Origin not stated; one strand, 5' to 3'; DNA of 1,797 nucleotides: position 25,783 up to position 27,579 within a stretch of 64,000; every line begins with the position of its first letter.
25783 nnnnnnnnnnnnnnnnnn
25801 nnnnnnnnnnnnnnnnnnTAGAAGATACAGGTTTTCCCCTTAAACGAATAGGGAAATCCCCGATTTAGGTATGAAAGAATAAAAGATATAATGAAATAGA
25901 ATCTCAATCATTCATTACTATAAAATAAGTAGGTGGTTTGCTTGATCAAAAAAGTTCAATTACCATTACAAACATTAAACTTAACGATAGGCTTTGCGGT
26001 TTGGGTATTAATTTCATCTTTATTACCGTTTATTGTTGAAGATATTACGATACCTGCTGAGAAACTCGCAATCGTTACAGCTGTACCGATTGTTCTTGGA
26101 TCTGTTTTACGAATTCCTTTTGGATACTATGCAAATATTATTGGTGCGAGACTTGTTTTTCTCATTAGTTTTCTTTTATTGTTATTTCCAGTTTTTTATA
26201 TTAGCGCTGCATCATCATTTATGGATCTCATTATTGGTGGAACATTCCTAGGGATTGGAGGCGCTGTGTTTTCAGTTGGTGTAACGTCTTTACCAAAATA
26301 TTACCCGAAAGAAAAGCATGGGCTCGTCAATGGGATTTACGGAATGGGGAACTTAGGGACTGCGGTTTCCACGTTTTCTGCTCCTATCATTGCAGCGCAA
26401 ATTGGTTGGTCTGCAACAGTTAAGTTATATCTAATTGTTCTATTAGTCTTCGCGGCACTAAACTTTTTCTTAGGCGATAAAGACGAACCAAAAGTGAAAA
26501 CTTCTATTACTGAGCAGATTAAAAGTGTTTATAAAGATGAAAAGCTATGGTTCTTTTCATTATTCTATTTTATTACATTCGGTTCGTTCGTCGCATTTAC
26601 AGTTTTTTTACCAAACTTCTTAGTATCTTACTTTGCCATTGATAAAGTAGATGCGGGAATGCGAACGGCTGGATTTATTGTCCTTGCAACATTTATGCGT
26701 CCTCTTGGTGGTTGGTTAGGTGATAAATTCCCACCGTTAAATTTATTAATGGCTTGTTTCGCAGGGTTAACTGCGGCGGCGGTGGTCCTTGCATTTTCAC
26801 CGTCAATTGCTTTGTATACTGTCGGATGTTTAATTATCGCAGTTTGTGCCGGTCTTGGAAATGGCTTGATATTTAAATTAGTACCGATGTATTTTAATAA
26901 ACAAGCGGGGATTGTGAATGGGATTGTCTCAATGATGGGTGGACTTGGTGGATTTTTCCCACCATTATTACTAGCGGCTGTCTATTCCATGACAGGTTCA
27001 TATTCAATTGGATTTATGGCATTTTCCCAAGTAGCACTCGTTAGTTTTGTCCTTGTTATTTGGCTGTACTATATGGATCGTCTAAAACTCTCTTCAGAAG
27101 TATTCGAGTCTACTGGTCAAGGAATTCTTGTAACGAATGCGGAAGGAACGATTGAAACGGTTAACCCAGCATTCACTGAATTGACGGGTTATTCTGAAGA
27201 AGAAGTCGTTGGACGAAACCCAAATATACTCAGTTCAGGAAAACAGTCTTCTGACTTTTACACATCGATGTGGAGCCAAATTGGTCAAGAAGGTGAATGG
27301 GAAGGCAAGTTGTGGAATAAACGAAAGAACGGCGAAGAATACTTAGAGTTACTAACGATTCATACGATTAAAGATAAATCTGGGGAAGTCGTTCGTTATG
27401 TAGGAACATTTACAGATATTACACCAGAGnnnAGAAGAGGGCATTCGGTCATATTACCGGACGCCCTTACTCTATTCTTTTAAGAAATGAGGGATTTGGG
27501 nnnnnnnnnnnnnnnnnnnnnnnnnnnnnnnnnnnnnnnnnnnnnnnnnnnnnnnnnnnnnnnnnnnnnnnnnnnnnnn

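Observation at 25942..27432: Nitrate transporter fused to a C-terminal PAS domain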

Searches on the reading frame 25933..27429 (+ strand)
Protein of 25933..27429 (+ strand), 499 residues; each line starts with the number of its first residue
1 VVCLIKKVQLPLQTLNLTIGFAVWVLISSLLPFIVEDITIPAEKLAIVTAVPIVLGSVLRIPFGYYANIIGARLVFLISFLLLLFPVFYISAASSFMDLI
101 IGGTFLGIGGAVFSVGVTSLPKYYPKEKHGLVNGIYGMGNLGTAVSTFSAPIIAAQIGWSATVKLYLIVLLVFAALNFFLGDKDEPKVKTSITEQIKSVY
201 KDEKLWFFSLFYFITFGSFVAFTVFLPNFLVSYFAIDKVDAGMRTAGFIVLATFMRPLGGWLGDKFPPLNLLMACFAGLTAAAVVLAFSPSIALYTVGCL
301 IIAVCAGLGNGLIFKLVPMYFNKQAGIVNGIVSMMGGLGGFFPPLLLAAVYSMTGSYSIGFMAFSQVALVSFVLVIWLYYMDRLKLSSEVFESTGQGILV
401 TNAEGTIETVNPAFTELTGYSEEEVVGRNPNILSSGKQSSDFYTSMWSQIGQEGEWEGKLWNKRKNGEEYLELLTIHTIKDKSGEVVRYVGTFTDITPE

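Call 3: search_protein_families(library=pfam, proteins=[window:25933-27429:+], max_evalue=0.01)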
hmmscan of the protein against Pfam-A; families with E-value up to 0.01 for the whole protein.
window:25933-27429:+ (499 aa): 6 families
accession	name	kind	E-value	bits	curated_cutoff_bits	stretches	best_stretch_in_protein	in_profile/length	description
PF07690.21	MFS_1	-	3.5e-50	171.3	33.4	2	19-342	7-345/347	Major Facilitator Superfamily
PF13426.13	PAS_9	-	1.9e-20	73.5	27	1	396-497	2-102/103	PAS domain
PF00989.32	PAS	-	2.8e-16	60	22.6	1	389-496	5-113/113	PAS fold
PF08448.16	PAS_4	-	1.7e-09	38.3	23.1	1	391-497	1-106/110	PAS fold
PF08447.18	PAS_3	-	8.7e-07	29.6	25.6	1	409-492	3-88/89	PAS fold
PF13188.13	PAS_8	-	1.5e-06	28.3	21.8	1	389-427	5-44/65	PAS domain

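Call 4: search_protein_families(library=ncbifam, proteins=[window:25933-27429:+], max_evalue=0.01)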
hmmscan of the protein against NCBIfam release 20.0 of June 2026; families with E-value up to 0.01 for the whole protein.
window:25933-27429:+ (499 aa): 23 families
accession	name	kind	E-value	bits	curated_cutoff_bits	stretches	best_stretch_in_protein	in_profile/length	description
TIGR00886.1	2A0108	subfamily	2.1e-62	211.3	311.7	1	14-340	7-368/368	NarK family nitrate/nitrite MFS transporter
NF045675.1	PhdiestaseDibA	equivalog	8e-38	130.2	980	1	381-497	74-190/623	phosphodiesterase DibA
TIGR02938.1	nifL_nitrog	equivalog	7e-22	77.6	242.45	1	397-497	16-116/494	nitrogen fixation negative regulator NifL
NF011608.0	PRK15034.1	subfamily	6e-20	71.7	836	1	15-322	41-375/462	nitrate/nitrite transporter NarU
TIGR00229.1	sensory_box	domain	3.4e-19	69.2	22.9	1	388-498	8-118/126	PAS domain S-box protein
TIGR00893.1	2A0114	subfamily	1.1e-15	57.5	395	2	182-377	194-397/399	D-galactonate transporter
NF049980.1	SfMCT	equivalog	1.4e-15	56.9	320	1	35-364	29-375/378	L-lactate MFS transporter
NF052652.1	YtvA_fam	equivalog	9.8e-14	51.5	250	1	388-498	3-116/243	YtvA family blue-light photoreceptor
NF052306.1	BluLightHisKinLov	equivalog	9.8e-14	50.9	450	1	381-497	18-137/334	blue-light-activated histidine kinase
TIGR00881.1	2A0104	subfamily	8.7e-13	48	407.75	2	29-202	16-192/379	phosphoglycerate transporter protein PgtP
NF010077.0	PRK13559.1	subfamily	4.2e-11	42.3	361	1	389-497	47-158/364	hypothetical protein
NF010076.0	PRK13557.1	subfamily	5.7e-09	34.9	631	1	407-497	55-145/540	histidine kinase famiy protein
TIGR00890.1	2A0111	subfamily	5e-07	29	374.85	2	29-205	24-202/377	oxalate/formate antiport family MFS transporter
NF008467.0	PRK11359.1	equivalog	1.8e-06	26.3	857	1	395-499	146-251/800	oxygen-sensing cyclic-di-GMP phosphodiesterase DosP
TIGR00711.1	efflux_EmrB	subfamily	1.1e-05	24.4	230.2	1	27-140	21-135/485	DHA2 family efflux MFS transporter permease subunit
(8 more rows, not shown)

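Call 6: find_homologous_proteins(query=window:25933-27429:+)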
Query window:25933-27429:+ (499 aa): 4340 proteins with E <= 0.001 among 8000 candidates; the best 120 are listed.
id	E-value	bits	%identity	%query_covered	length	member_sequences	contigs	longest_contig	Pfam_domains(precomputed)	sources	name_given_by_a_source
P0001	0.0e+0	1084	100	100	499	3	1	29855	PF08447.19,PF13426.14,PF13188.14,PF08448.17,PF00989.32,PF07690.22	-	-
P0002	0.0e+0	1013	92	100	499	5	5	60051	PF08447.19,PF13426.14,PF13188.14,PF08448.17,PF00989.32,PF07690.22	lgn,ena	-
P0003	0.0e+0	1010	92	100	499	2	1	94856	PF08447.19,PF13426.14,PF08448.17,PF00989.32,PF07690.22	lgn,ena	-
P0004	8.2e-295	996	89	100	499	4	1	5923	PF13426.14,PF13188.14,PF08448.17,PF00989.32,PF07690.22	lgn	-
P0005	3.0e-280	948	85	99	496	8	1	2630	PF08447.19,PF13426.14,PF13188.14,PF08448.17,PF00989.32,PF07690.22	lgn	-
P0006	1.6e-279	946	84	100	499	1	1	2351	PF13426.14,PF13188.14,PF08448.17,PF00989.32,PF07690.22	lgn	-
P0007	4.8e-279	944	85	100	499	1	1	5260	PF13426.14,PF13188.14,PF08448.17,PF00989.32,PF07690.22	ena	-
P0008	1.7e-278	942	83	99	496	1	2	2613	PF13426.14,PF13188.14,PF08448.17,PF00989.32,PF07690.22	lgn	-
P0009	4.7e-278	941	84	99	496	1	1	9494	PF13426.14,PF13188.14,PF08448.17,PF00989.32,PF07690.22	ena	-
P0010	7.3e-276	934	84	99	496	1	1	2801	PF13426.14,PF13188.14,PF08448.17,PF00989.32,PF07690.22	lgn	-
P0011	1.1e-275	933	83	100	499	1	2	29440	PF08447.19,PF13426.14,PF13188.14,PF08448.17,PF00989.32,PF07690.22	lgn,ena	-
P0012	1.6e-274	929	83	99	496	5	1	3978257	PF13426.14,PF13188.14,PF08448.17,PF00989.32,PF07690.22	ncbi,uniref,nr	ncbi:MFS transporter [Sporosarcina sp. Marseille-Q4063]|uniref:nitrate/nitrite transporter n=1 Tax=S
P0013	4.7e-274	928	86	96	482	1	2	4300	PF08447.19,PF13426.14,PF13188.14,PF08448.17,PF00989.32,PF07690.22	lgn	-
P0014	3.0e-272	922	82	99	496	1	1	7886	PF08447.19,PF13426.14,PF13188.14,PF08448.17,PF00989.32,PF07690.22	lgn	-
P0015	3.9e-272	921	83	99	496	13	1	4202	PF13426.14,PF13188.14,PF08448.17,PF00989.32,PF07690.22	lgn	-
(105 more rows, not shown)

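Call 10: search_solved_structures(query=window:25933-27429:+, max_evalue=0.00001, show_alignments=3)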
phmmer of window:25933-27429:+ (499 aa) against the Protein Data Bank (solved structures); distinct sequences matched with E-value up to 0.00001: 51.
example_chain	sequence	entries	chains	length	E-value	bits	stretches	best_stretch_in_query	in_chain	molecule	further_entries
3ewk_A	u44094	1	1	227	1e-19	73.9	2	399-498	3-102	Sensor protein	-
4iu8_A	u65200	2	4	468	9.5e-19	70.7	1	16-323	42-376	Nitrite extrusion protein 2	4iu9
4u4t_A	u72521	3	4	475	1.6e-18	69.9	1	17-323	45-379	Nitrate/nitrite transporter NarK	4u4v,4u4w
4jr9_A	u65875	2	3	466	1.4e-17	66.8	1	17-323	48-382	Nitrite extrusion protein 1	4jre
2gj3_A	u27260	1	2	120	1.6e-16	63.3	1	392-496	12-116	Nitrogen fixation regulatory protein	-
9qq6_A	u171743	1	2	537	4e-15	58.8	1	392-496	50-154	histidine kinase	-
8pky_A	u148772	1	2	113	1.6e-11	46.9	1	396-498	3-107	histidine kinase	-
6ywq_A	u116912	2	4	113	1.6e-11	46.9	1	396-498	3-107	Multi-sensor hybrid histidine kinase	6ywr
6ywh_A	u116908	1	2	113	3e-11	46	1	396-498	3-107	Multi-sensor hybrid histidine kinase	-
6ywg_A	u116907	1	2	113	3e-11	46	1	396-498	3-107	Multi-sensor hybrid histidine kinase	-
6yxc_A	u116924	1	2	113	3e-11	46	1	396-498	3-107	Multi-sensor hybrid histidine kinase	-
6rhf_A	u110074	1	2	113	3e-11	46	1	396-498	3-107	Multi-sensor hybrid histidine kinase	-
6yx4_A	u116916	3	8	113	3e-11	46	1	396-498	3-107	Multi-sensor hybrid histidine kinase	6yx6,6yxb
6ywi_A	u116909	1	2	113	3e-11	46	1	396-498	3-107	Multi-sensor hybrid histidine kinase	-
9u5n_A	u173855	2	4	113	3e-11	46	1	396-498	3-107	histidine kinase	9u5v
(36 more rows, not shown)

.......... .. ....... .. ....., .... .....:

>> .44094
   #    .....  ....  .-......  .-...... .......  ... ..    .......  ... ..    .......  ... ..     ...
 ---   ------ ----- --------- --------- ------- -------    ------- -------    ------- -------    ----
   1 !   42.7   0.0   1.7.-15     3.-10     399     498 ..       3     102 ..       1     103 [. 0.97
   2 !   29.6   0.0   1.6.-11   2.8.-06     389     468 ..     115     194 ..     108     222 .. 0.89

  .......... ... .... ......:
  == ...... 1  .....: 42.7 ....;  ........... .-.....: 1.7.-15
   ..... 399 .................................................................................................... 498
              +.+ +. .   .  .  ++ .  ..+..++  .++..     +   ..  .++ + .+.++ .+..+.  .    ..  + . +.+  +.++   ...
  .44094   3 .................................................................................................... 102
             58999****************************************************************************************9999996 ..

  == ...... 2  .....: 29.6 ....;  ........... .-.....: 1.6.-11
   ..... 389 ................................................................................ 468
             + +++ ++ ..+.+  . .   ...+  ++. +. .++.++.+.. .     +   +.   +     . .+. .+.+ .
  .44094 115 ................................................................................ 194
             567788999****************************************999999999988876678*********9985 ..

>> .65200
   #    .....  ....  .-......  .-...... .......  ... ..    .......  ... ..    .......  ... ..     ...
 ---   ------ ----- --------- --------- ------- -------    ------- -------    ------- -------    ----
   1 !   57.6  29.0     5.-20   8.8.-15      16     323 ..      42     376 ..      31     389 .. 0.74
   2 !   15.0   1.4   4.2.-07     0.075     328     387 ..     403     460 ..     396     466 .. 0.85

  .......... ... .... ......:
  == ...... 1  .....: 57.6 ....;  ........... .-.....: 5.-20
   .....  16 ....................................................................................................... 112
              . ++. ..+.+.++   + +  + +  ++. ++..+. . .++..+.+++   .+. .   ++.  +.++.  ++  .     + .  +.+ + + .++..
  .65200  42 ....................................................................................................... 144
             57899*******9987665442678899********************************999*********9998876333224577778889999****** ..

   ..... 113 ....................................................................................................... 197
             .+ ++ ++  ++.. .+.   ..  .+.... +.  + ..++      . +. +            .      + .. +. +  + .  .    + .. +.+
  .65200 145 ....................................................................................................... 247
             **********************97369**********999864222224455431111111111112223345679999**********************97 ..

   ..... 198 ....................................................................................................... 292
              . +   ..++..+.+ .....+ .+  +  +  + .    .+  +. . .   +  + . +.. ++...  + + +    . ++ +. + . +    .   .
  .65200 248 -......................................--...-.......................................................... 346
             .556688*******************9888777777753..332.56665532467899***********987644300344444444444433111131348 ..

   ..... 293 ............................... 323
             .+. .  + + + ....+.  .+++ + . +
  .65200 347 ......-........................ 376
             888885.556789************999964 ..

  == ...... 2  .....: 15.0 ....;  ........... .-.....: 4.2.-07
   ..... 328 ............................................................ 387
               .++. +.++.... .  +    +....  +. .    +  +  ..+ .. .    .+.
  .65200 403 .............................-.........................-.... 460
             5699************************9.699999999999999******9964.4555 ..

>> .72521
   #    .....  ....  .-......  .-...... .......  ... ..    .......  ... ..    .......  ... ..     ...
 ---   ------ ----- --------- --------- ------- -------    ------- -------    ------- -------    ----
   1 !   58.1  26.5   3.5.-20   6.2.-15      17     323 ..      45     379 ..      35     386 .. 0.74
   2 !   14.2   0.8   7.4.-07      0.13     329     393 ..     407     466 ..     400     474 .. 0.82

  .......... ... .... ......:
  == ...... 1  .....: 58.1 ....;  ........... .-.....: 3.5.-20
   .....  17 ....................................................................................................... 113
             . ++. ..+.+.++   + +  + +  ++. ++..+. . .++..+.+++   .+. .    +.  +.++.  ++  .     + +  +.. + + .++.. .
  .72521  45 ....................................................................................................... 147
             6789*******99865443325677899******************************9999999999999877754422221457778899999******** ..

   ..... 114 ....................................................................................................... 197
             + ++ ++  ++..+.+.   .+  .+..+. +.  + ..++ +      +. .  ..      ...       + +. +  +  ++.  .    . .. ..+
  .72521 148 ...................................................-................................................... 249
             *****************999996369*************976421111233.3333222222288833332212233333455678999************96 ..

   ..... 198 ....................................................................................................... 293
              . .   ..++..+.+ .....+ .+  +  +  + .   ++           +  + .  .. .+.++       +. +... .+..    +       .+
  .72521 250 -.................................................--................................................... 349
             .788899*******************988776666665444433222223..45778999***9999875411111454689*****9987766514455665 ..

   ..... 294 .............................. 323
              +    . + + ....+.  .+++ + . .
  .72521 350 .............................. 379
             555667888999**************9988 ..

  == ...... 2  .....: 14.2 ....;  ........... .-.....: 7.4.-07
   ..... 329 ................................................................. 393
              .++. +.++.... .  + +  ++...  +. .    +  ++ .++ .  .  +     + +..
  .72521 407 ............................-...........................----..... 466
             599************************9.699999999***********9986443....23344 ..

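Call 56: search_protein_representatives(protein=window:25942-27429:+)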
Query: 496 residues. Proteins with E-value up to 0.001 (for the whole library): 95959; up to 1e-10: 51612; up to 1e-30: 2181. The best 150 are listed.
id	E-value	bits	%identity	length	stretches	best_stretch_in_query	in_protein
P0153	1.7e-224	762.5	66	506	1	1-495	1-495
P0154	8.3e-140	483.2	59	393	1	3-383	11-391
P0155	1.0e-107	377.4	74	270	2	96-261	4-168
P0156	2.2e-103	363.1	59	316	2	3-147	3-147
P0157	3.6e-97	342.6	61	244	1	3-243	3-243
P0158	1.6e-95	337.1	75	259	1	90-293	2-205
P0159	5.8e-87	308.9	69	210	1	135-344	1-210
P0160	4.1e-86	306.1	39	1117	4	385-494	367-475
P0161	3.5e-85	303.0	45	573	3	382-494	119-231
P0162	8.2e-84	298.5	62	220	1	270-484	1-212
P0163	5.5e-82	292.5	29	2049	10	399-495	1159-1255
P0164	4.9e-81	289.4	34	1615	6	395-495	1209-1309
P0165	1.2e-80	288.1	43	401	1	5-372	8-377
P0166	7.0e-79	282.3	55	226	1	223-447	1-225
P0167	1.5e-78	281.2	65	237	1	207-401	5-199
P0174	8.4e-74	265.5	42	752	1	7-367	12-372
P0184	1.0e-68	248.8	38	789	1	7-371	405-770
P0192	9.4e-67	242.3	51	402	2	379-495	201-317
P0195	1.9e-66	241.2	50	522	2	381-495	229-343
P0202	3.0e-65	237.3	51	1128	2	379-494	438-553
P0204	1.5e-64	235.0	50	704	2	381-495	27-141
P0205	2.0e-64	234.6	38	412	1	6-400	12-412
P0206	2.7e-64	234.2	48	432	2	381-495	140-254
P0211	1.7e-63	231.6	39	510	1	6-367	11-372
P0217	3.2e-62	227.3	50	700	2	380-494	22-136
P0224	9.2e-61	222.5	35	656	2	8-371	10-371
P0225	4.5e-60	220.2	37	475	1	7-376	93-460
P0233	4.7e-59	216.9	39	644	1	4-370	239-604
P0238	3.8e-58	213.9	35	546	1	7-388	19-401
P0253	1.4e-56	208.8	34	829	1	5-372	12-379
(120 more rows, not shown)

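Call 57: search_protein_families(library=pfam, proteins=[P0153, P0174, P0184, P0211, P0224, P0233, P0238, P0253, P0225, P0205], max_evalue=0.0001)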
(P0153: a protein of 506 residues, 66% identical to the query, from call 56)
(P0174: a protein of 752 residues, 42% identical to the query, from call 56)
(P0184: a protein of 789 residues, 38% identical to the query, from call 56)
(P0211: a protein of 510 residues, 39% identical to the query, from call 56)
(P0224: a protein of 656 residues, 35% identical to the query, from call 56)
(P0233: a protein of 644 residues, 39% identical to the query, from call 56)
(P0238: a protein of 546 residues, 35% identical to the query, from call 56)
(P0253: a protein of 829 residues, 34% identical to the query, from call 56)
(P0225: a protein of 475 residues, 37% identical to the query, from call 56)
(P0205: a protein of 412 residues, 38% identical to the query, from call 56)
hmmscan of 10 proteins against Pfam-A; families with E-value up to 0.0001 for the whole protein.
P0153 (506 aa): 6 families
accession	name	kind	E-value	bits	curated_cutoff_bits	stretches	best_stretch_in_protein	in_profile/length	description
PF07690.21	MFS_1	-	3e-45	155.1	33.4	1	14-339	5-345/347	Major Facilitator Superfamily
PF13426.13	PAS_9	-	1.9e-19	70.3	27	1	393-495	2-103/103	PAS domain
PF00989.32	PAS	-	2.1e-15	57.1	22.6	1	386-493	5-113/113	PAS fold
PF08448.16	PAS_4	-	9.3e-08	32.7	23.1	1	389-497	2-109/110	PAS fold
PF08447.18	PAS_3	-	1.2e-06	29.1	25.6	1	404-488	1-87/89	PAS fold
PF13188.13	PAS_8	-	1.2e-06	28.6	21.8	1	386-425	5-41/65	PAS domain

P0174 (752 aa): 2 families
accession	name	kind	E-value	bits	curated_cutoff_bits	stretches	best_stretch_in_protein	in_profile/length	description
PF07690.21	MFS_1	-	4.5e-42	144.7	33.4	1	17-344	4-345/347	Major Facilitator Superfamily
PF12832.13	MFS_1_like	-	1.3e-09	38.1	25.2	1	209-311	2-87/373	MFS_1 like family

P0184 (789 aa): 1 family
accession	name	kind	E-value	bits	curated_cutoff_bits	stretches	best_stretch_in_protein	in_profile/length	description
PF07690.21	MFS_1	-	2.6e-43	148.7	33.4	1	410-738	3-345/347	Major Facilitator Superfamily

P0211 (510 aa): 1 family
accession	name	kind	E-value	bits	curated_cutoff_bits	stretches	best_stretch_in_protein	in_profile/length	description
PF07690.21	MFS_1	-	2.9e-50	171.6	33.4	2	17-344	3-345/347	Major Facilitator Superfamily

P0224 (656 aa): 2 families
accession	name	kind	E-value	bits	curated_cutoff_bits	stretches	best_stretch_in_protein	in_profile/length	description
PF07690.21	MFS_1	-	2.5e-61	207.9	33.4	2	15-339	4-345/347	Major Facilitator Superfamily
PF12832.13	MFS_1_like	-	4.9e-05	23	25.2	0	203-295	2-93/373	MFS_1 like family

P0233 (644 aa): 2 families
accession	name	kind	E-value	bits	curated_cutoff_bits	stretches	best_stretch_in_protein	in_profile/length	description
PF02665.19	Nitrate_red_gam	-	3.1e-55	187.6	22.9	1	8-221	2-215/217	Nitrate reductase gamma subunit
PF07690.21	MFS_1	-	6.5e-31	107.9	33.4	2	247-431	3-191/347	Major Facilitator Superfamily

P0238 (546 aa): 2 families
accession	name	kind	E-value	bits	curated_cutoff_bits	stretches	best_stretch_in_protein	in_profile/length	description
PF07690.21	MFS_1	-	2.5e-54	185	33.4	2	24-354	3-345/347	Major Facilitator Superfamily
PF12900.13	Pyridox_ox_2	-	1.2e-18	67.9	27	1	417-498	2-89/140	Pyridoxamine 5'-phosphate oxidase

P0253 (829 aa): 2 families
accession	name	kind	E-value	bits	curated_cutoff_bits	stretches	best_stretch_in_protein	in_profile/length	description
PF07690.21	MFS_1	-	2.6e-60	204.6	33.4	2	18-346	2-345/347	Major Facilitator Superfamily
PF01306.25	LacY_symp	-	2.6e-05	23.7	24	1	210-314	10-118/413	LacY proton/sugar symporter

P0225 (475 aa): 1 family
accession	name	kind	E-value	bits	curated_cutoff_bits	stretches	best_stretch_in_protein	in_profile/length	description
PF07690.21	MFS_1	-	1.1e-52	179.6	33.4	2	98-423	3-345/347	Major Facilitator Superfamily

P0205 (412 aa): 4 families
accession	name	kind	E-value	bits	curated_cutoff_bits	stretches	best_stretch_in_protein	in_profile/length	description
PF07690.21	MFS_1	-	2.7e-54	184.8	33.4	2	18-299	3-288/347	Major Facilitator Superfamily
PF12832.13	MFS_1_like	-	9.5e-08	31.9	25.2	0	20-142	218-344/373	MFS_1 like family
PF01306.25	LacY_symp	-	4.9e-07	29.3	24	1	214-325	8-113/413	LacY proton/sugar symporter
PF06779.20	MFS_4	-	1.5e-06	28.2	26.3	1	76-385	58-362/364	Uncharacterised MFS-type transporter YbfB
